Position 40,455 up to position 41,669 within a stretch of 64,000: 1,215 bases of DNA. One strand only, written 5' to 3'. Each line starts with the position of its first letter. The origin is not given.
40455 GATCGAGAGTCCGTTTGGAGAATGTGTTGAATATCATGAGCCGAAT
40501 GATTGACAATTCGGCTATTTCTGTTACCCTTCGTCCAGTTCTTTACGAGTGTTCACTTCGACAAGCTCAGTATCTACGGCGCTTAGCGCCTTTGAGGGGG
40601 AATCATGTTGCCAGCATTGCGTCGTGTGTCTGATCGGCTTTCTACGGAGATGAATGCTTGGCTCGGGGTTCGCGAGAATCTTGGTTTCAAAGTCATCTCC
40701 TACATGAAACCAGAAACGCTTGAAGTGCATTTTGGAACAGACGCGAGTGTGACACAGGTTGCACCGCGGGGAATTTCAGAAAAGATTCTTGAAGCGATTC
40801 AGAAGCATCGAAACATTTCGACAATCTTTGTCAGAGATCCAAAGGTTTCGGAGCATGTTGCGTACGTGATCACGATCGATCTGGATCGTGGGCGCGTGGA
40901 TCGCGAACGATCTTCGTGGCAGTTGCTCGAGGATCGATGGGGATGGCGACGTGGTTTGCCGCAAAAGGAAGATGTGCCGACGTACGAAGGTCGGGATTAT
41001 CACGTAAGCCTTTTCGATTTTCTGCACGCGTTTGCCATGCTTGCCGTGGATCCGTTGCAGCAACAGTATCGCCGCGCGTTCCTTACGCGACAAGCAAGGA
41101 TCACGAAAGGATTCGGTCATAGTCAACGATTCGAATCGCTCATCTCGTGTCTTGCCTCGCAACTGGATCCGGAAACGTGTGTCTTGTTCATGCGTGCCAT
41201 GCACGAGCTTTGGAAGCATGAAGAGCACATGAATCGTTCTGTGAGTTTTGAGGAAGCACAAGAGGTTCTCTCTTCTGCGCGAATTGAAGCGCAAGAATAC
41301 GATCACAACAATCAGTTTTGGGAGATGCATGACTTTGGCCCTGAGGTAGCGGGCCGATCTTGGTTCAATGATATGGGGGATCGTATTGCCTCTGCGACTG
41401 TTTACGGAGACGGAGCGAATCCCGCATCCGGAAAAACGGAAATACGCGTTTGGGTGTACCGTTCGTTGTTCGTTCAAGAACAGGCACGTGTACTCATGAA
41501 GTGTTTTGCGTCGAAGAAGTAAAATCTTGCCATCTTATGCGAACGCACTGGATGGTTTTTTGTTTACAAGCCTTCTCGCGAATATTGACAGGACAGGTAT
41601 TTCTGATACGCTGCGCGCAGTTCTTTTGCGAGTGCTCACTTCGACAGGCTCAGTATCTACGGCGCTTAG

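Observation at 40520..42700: Tandem divergent paralogs with near-identical promoter, 60-nt leader and terminator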

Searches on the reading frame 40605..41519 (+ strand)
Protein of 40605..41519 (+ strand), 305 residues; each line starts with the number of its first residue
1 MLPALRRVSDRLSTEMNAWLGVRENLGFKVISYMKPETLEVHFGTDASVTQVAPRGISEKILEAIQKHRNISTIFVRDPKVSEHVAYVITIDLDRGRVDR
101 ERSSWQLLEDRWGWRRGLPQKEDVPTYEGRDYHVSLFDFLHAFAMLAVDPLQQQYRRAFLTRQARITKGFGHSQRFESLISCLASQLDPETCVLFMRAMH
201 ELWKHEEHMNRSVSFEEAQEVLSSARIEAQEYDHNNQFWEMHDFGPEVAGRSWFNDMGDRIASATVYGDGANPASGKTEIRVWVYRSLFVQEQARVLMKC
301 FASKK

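Call 6: search_protein_families(library=pfam, proteins=[window:40605-41519:+], max_evalue=0.1)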
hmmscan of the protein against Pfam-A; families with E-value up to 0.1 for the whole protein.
window:40605-41519:+ (305 aa): 1 family
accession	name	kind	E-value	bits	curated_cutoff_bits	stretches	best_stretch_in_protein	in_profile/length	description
PF24768.1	ARM_ARMC5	-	0.053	13.3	79.9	1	160-224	55-119/289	ARMC5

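Call 7: search_protein_families(library=ncbifam, proteins=[window:40605-41519:+], max_evalue=0.1)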
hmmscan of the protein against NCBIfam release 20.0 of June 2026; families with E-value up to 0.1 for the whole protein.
window:40605-41519:+ (305 aa): 0 families

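Call 13: find_homologous_proteins(query=window:40605-41519:+, max_evalue=0.001)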
Query window:40605-41519:+ (305 aa): 2 proteins with E <= 0.001 among 1019 candidates.
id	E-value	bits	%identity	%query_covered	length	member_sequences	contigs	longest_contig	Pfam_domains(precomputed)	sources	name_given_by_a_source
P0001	3.7e-116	406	61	100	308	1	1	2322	-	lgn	-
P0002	3.6e-70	255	46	100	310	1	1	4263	-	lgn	-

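Call 15: find_encoding_contigs(protein=P0001, flank=10000)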
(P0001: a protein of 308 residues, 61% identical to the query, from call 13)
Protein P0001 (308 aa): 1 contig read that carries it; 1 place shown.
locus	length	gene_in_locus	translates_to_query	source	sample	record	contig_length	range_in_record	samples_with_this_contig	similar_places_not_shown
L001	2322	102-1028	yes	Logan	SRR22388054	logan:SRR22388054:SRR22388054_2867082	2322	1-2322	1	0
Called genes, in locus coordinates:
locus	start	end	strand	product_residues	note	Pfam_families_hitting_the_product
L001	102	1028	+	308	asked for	-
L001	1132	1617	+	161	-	-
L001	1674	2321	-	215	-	?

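Call 16: find_encoding_contigs(protein=P0002, flank=10000)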
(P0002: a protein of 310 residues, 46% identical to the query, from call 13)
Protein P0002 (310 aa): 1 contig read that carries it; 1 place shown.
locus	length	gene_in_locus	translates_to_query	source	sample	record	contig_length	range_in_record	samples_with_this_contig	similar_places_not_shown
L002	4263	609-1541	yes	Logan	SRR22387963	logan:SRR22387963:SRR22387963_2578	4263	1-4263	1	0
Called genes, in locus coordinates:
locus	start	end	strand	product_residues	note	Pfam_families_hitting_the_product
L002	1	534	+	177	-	?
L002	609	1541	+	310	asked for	-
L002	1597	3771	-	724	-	PF00270:DEAD, PF04851:ResIII (weak), PF00271:Helicase_C, PF16124:RecQ_Zn_bind, PF09382:RQC, PF00570:HRDC, PF14493:HTH_40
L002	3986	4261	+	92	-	?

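Call 22: find_related_loci(query=A3, collection=genome_contigs, flank=6000)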
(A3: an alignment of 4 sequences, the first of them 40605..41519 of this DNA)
Query A3 (305 aa) in genome_contigs; peptide patterns used: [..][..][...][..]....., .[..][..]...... (x = any residue, [..] = any of these).
52 stretches matched a pattern, but none encodes a relative of the query by tblastn (E <= 1e-3).

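Call 23: find_related_loci(query=A3, collection=metagenome_contigs, flank=6000)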
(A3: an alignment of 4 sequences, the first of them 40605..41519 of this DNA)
Query A3 (305 aa) in metagenome_contigs; peptide patterns used: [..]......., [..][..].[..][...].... (x = any residue, [..] = any of these).
145 stretches matched a pattern, but none encodes a relative of the query by tblastn (E <= 1e-3).

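Call 31: search_protein_representatives(alignment_id=A3)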
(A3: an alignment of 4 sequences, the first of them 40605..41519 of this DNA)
Query: 4 sequences, 311 profile positions. Proteins with E-value up to 0.001 (for the whole library): 71; up to 1e-10: 20; up to 1e-30: 9. The best 71 are listed.
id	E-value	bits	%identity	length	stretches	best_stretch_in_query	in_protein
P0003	1.7e-141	487.6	-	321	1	1-308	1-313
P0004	1.2e-55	205.6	-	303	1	1-301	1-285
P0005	3.4e-51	191.0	-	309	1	1-309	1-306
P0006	3.3e-49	184.5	-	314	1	5-308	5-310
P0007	1.9e-43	165.6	-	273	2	151-303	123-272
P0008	6.2e-41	157.3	-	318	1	1-306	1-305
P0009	1.6e-40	156.0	-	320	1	1-308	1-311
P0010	1.0e-38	150.0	-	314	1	6-300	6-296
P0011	5.5e-34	134.5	-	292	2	73-308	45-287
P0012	3.1e-16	76.2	-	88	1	3-63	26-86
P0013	1.6e-15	73.8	-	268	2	166-302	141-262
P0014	2.8e-14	69.7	-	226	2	173-302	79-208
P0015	7.6e-13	65.0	-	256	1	171-308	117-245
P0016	1.3e-12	64.3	-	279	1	166-300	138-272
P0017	1.4e-12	64.1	-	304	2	173-300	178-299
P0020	1.6e-11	60.7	-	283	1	173-302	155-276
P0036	3.7e-08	49.6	-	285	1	159-307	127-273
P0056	4.7e-06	42.7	-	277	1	168-303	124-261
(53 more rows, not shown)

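Call 34: search_protein_families(library=pfam, alignment_id=A5, max_evalue=0.01)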
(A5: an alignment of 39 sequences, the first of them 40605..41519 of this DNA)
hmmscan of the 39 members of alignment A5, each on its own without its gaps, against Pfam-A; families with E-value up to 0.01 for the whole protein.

A. member 1, window:40605-41519:+ (305 aa): 0 families

B. families by the number of members that match (of 39 scanned): 0 families

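Call 35: find_homologous_proteins(query=A5, max_evalue=0.001)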
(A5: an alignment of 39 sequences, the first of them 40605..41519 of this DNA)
Query A5 (39 sequences) (305 aa, profile of the alignment): 4 proteins with E <= 0.001 among 8000 candidates.
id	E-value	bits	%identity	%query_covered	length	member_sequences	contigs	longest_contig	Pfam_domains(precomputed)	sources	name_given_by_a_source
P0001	3.1e-76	274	61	100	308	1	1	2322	-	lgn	-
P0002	1.2e-73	266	46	100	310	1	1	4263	-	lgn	-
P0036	5.1e-60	221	23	48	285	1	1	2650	-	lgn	-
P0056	1.4e-51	193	33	28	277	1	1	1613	-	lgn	-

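Call 45: predict_structure(alignment_id=A5)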
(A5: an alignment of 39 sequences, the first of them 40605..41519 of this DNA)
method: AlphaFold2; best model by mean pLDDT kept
length: 305 residues; sequences in the alignment: 39
mean_pLDDT: 87.1   pTM: 0.81
mean pLDDT of the five models: 87.1, 86.5, 85.5, 85.4, 84.4
residues with pLDDT >= 90: 197; 70-90: 72; 50-70: 17; < 50: 19
segments of 3 or more residues with pLDDT < 50: 116-134
pLDDT, mean of each block of 10 residues (from residue 1): 87 89 93 90 69 93 94 95 92 97 93 54 42 61 76 88 91 93 97 97 94 98 98 70 82 97 94 90 97 98 98
secondary structure, 60 per line:
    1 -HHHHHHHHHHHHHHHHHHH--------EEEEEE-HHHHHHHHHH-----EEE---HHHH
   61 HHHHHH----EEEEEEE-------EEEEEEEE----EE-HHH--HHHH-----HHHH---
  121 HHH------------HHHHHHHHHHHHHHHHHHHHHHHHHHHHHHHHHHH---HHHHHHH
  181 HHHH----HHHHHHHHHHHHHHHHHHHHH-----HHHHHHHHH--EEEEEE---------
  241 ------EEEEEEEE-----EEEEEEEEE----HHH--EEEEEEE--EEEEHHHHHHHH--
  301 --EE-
elements in order: H2-20 E29-34 H36-45 E51-53 H57-66 E71-77 E85-92 H105-108 H114-117 H136-170 H174-184 H189-209 H215-223 E226-231 E247-254 E260-268 E278-284 E287-290 H291-298

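Call 53: find_encoding_contigs(protein=P0003, flank=8000)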
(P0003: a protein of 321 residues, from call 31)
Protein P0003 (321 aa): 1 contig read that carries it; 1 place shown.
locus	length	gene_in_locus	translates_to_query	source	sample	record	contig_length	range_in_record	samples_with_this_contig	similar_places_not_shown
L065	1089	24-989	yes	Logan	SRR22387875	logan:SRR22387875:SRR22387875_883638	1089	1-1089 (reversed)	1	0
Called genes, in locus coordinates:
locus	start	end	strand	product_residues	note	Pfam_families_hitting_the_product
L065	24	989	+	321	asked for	-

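Call 55: fold_search(model_id=the predicted structure, library=pdb)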
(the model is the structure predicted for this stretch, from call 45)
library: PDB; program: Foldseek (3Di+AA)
matches with E <= 10: 214; with E <= 0.001: 0
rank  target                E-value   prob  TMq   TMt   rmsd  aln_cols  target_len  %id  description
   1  6nqz_B                3.9e-01  0.14  0.11  0.15  13.8       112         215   12  Flagellar protein FcpB from Leptospira interrogans (released 2020-01-29)
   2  6ee1_D                4.4e-01  0.12  0.14  0.07  16.8       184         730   12  Crystal structure of Mycobacterium tuberculosis ICL2 in complex with acetyl-CoA (released 2019-08-14)
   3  9obo_B                4.7e-01  0.08  0.14  0.07  24.7       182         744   14  Crystal structure of Mycobacterium tuberculosis isocitrate lyase 2 fixed in the apo form with disulfide bonds (released 2026-03-18)
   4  6edz_A                5.9e-01  0.11  0.14  0.07  14.9       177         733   14  Crystal structure of Mycobacterium tuberculosis ICL2 in complex with acetyl-CoA, form I (released 2019-08-14)
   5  6ee1_C                6.3e-01  0.10  0.14  0.07  15.3       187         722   13  Crystal structure of Mycobacterium tuberculosis ICL2 in complex with acetyl-CoA (released 2019-08-14)
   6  6edz_B                6.3e-01  0.09  0.14  0.07  15.2       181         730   13  Crystal structure of Mycobacterium tuberculosis ICL2 in complex with acetyl-CoA, form I (released 2019-08-14)
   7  6ee1_B                8.0e-01  0.09  0.14  0.07  15.2       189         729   13  Crystal structure of Mycobacterium tuberculosis ICL2 in complex with acetyl-CoA (released 2019-08-14)
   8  6edz_D                8.4e-01  0.09  0.14  0.07  15.0       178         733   14  Crystal structure of Mycobacterium tuberculosis ICL2 in complex with acetyl-CoA, form I (released 2019-08-14)
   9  8g8k                  9.0e-01  0.14  0.14  0.24  10.8       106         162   14  Crystal structure of Rv1916 (residues 233-398) (released 2023-06-07)
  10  9obo_D                1.1e+00  0.06  0.13  0.06  25.6       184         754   15  Crystal structure of Mycobacterium tuberculosis isocitrate lyase 2 fixed in the apo form with disulfide bonds (released 2026-03-18)
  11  6edw_B                1.4e+00  0.06  0.14  0.06  24.6       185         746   14  Crystal structure of Mycobacterium tuberculosis ICL2 in the apo form (released 2019-08-14)
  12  6edw_A                1.4e+00  0.06  0.13  0.06  25.7       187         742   14  Crystal structure of Mycobacterium tuberculosis ICL2 in the apo form (released 2019-08-14)
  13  6edz_C                1.4e+00  0.07  0.14  0.07  15.0       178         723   14  Crystal structure of Mycobacterium tuberculosis ICL2 in complex with acetyl-CoA, form I (released 2019-08-14)
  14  6edw_D                1.4e+00  0.06  0.14  0.07  25.4       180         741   14  Crystal structure of Mycobacterium tuberculosis ICL2 in the apo form (released 2019-08-14)
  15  9uuv_B                1.5e+00  0.04  0.07  0.14   9.9        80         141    6  beta barrel protein-LucK (released 2026-03-18)
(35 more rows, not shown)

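Call 65: find_encoding_contigs(protein=P0036, flank=5000)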
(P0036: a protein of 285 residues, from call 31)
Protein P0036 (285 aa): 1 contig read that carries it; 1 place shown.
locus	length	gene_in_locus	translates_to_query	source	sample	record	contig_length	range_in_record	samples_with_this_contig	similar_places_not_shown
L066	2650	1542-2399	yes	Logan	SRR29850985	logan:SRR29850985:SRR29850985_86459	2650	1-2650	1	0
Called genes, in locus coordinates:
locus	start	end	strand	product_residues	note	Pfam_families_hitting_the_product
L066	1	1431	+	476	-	?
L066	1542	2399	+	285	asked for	-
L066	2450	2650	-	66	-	?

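Call 66: find_encoding_contigs(protein=P0056, flank=5000)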
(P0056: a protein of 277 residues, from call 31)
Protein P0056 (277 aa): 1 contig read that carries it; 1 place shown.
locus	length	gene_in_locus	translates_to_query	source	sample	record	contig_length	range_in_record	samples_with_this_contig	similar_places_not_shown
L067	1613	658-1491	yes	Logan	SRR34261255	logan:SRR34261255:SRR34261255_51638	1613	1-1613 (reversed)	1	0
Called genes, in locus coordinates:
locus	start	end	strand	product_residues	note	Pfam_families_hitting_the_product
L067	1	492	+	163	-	?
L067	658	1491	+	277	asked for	-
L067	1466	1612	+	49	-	?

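Call 67: search_protein_families(library=pfam, proteins=[L066:1-1428:+, L067:1-489:+, L002:1-531:+, L001:1132-1614:+, L001:1674-2321:-], max_evalue=0.01)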
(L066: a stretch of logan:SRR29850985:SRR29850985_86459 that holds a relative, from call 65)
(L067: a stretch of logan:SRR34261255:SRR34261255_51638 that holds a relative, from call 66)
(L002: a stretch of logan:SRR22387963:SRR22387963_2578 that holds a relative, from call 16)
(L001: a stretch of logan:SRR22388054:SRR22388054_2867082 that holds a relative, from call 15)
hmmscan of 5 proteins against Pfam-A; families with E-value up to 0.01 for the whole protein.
L066:1-1428:+ (476 aa): 0 families

L067:1-489:+ (163 aa): 1 family
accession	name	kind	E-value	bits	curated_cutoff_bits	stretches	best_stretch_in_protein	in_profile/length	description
PF20199.4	RepSA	-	0.0044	16.7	34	1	18-106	295-371/438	Replication initiator protein, pSAM2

L002:1-531:+ (177 aa): 1 family
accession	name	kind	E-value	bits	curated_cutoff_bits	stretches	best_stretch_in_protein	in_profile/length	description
PF09587.15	PGA_cap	-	1.6e-19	70.8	27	1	7-146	85-255/255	Bacterial capsule synthesis protein PGA_cap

L001:1132-1614:+ (161 aa): 0 families

L001:1674-2321:- (215 aa): 0 families

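Call 68: fold_search(model_id=the predicted structure, library=viral)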
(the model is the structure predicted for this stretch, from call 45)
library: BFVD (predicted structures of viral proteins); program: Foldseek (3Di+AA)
matches with E <= 10: 332; with E <= 0.001: 0
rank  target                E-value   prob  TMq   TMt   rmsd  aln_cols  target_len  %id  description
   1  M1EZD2                2.9e-01  0.30  0.14  0.28   8.8        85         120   10  Uncharacterized protein [Cronobacter phage CR9]
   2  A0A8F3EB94            3.3e-01  0.10  0.11  0.13  14.2       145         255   10  (no name in the UniProt tables at hand)
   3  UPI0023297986         3.7e-01  0.23  0.14  0.17   9.1        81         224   16  (no name look-up for this kind of identifier)
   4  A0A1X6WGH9            4.1e-01  0.15  0.13  0.19  12.5       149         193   14  (no name in the UniProt tables at hand)
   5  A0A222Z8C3            4.9e-01  0.23  0.16  0.17   5.1        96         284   11  Uncharacterized protein [Arthrobacter phage Shade]
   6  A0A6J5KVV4            5.5e-01  0.30  0.16  0.33   9.8       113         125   12  Uncharacterized protein [uncultured Caudovirales phage]
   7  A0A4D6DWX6            6.6e-01  0.10  0.08  0.18  12.6        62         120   16  Uncharacterized protein [Edwardsiella phage pEt-SU]
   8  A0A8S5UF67            7.4e-01  0.33  0.15  0.22   5.1        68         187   10  Uncharacterized protein [Myoviridae sp. ctcyQ27]
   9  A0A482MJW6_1          7.4e-01  0.04  0.13  0.07  25.4       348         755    9  Uncharacterized protein [Nodularia phage vB_NspS-kac68v162]
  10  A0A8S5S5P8            7.4e-01  0.04  0.12  0.09  23.7       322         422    9  Uncharacterized protein [Myoviridae sp. cthAo37]
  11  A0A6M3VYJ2            7.9e-01  0.33  0.12  0.39   6.7        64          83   11  Uncharacterized protein [Saccharolobus solfataricus rod-shaped virus 1]
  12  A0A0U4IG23            7.9e-01  0.08  0.13  0.12  19.1       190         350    9  (no name in the UniProt tables at hand)
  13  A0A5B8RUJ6            8.3e-01  0.23  0.16  0.26   6.8        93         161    9  Uncharacterized protein [Mycobacterium phage Penelope2018]
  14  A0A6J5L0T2            8.3e-01  0.10  0.13  0.13  13.1       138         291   10  NAT_SF domain containing protein [uncultured Caudovirales phage]
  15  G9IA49                8.8e-01  0.04  0.13  0.15  23.0       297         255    9  (no name in the UniProt tables at hand)
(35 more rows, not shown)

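Call 69: search_protein_families(library=padloc, proteins=[window:40605-41519:+, P0013, P0020, P0036], max_evalue=0.05)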
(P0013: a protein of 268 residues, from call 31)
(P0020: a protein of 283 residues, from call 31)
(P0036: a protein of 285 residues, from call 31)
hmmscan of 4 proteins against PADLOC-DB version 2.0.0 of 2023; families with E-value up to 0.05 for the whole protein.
window:40605-41519:+ (305 aa): 0 families

P0013 (268 aa): 0 families

P0020 (283 aa): 0 families

P0036 (285 aa): 0 families

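Call 70: search_protein_families(library=phrogs, proteins=[window:40605-41519:+, P0013, P0020, P0036], max_evalue=0.05)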
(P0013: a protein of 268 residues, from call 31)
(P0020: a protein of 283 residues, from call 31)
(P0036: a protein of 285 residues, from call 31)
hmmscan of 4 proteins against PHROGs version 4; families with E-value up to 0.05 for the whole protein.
window:40605-41519:+ (305 aa): 0 families

P0013 (268 aa): 0 families

P0020 (283 aa): 0 families

P0036 (285 aa): 0 families

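Call 71: search_solved_structures(query=A5, max_evalue=1)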
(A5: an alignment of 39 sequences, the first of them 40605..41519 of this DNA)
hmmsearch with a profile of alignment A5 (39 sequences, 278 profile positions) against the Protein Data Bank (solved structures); distinct sequences matched with E-value up to 1: 0.
